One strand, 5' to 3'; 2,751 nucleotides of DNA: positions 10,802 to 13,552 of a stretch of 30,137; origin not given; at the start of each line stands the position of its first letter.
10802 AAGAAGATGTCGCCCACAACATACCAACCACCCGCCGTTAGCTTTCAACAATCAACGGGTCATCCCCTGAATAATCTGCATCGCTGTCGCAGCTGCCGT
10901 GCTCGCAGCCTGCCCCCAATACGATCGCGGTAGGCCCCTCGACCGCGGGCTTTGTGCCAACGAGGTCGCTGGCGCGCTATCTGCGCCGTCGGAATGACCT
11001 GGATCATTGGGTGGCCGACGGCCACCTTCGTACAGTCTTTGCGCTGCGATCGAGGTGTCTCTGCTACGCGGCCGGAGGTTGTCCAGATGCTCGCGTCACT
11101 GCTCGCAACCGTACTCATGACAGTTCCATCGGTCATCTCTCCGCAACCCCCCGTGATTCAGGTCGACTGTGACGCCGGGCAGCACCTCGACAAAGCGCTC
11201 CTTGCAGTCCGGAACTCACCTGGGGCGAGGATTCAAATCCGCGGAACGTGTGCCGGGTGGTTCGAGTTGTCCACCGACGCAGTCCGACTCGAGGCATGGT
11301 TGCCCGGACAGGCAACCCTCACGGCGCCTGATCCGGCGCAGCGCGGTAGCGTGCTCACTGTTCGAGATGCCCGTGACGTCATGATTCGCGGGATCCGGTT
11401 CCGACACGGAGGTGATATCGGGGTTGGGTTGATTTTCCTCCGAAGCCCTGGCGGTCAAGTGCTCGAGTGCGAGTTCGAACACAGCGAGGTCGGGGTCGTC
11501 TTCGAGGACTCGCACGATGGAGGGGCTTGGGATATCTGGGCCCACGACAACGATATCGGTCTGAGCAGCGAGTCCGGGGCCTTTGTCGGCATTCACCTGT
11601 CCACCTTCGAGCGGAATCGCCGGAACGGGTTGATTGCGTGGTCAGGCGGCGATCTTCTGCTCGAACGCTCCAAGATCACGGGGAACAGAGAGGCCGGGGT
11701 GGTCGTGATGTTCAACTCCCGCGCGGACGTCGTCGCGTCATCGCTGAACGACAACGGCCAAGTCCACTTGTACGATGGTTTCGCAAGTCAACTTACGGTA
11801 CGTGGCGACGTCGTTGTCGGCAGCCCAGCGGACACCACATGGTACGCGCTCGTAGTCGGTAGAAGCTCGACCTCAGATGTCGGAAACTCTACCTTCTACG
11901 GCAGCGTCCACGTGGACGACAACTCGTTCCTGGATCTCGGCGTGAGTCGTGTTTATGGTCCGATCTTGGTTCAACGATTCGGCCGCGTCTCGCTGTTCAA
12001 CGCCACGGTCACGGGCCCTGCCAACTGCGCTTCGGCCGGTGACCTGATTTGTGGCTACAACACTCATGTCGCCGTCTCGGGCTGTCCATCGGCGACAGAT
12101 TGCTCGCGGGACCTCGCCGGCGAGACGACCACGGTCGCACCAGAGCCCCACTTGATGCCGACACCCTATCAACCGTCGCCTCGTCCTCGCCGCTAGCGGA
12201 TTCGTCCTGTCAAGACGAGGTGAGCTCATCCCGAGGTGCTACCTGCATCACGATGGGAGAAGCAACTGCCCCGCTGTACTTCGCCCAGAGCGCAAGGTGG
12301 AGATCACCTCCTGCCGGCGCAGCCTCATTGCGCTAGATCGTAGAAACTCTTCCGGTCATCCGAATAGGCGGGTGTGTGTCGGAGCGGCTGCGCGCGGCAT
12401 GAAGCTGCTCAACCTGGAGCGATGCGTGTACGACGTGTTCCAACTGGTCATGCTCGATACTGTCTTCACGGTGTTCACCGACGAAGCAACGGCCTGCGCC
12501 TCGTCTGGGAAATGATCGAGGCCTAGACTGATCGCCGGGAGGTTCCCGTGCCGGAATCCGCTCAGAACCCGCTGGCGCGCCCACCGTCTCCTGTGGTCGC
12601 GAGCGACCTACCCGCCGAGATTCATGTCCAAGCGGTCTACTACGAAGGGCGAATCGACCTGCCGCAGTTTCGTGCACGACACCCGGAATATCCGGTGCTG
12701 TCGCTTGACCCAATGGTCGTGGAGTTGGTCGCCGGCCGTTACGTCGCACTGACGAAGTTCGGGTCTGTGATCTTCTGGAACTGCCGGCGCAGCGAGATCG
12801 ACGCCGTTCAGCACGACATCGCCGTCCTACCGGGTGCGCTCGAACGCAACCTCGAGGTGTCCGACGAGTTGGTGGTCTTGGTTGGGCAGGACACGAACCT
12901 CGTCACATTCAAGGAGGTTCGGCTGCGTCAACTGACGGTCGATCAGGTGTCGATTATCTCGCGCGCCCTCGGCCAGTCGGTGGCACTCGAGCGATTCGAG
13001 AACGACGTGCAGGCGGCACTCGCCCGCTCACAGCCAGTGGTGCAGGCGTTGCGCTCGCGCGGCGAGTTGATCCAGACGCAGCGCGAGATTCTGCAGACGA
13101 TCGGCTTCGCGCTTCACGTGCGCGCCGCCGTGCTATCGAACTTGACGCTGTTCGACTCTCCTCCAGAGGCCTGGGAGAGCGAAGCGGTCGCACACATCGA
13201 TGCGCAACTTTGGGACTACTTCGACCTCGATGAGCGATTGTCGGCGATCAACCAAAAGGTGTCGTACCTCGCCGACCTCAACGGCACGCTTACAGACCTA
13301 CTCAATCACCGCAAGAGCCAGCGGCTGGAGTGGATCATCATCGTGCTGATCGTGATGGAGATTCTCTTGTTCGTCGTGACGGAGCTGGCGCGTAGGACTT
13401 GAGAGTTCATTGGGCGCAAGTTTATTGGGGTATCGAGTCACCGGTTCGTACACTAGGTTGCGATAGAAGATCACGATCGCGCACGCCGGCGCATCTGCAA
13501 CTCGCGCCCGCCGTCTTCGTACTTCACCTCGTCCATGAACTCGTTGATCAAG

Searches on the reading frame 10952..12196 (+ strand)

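Call 10: search_protein_families(library=pfam, proteins=[window:10952-12196:+], max_evalue=0.001)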
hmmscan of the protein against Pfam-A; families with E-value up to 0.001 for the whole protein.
window:10952-12196:+ (414 aa): 2 families
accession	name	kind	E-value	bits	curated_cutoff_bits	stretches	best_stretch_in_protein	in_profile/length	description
PF13229.12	Beta_helix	-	9.6e-19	68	25.9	3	161-315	3-158/158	Right handed beta helix region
PF05048.19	NosD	-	0.00023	21.1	23.6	1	131-271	15-151/212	Periplasmic copper-binding protein (NosD)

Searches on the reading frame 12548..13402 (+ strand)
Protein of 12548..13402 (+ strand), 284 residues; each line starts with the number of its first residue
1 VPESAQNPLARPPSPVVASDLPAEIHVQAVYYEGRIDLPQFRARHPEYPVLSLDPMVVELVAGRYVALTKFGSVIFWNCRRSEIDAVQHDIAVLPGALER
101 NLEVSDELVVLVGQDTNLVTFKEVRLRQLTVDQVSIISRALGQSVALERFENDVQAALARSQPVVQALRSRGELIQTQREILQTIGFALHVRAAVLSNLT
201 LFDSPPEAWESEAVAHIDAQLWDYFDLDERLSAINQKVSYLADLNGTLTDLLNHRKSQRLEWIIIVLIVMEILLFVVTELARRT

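Call 10: search_protein_families(library=pfam, proteins=[window:12548-13402:+], max_evalue=0.001)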
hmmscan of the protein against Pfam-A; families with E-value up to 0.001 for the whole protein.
window:12548-13402:+ (284 aa): 1 family
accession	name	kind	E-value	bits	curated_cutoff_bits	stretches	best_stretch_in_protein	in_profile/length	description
PF02582.19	DUF155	-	1.3e-22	81.1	27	1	67-235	2-174/174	RMND1/Sif2-Sif3/Mrx10, DUF155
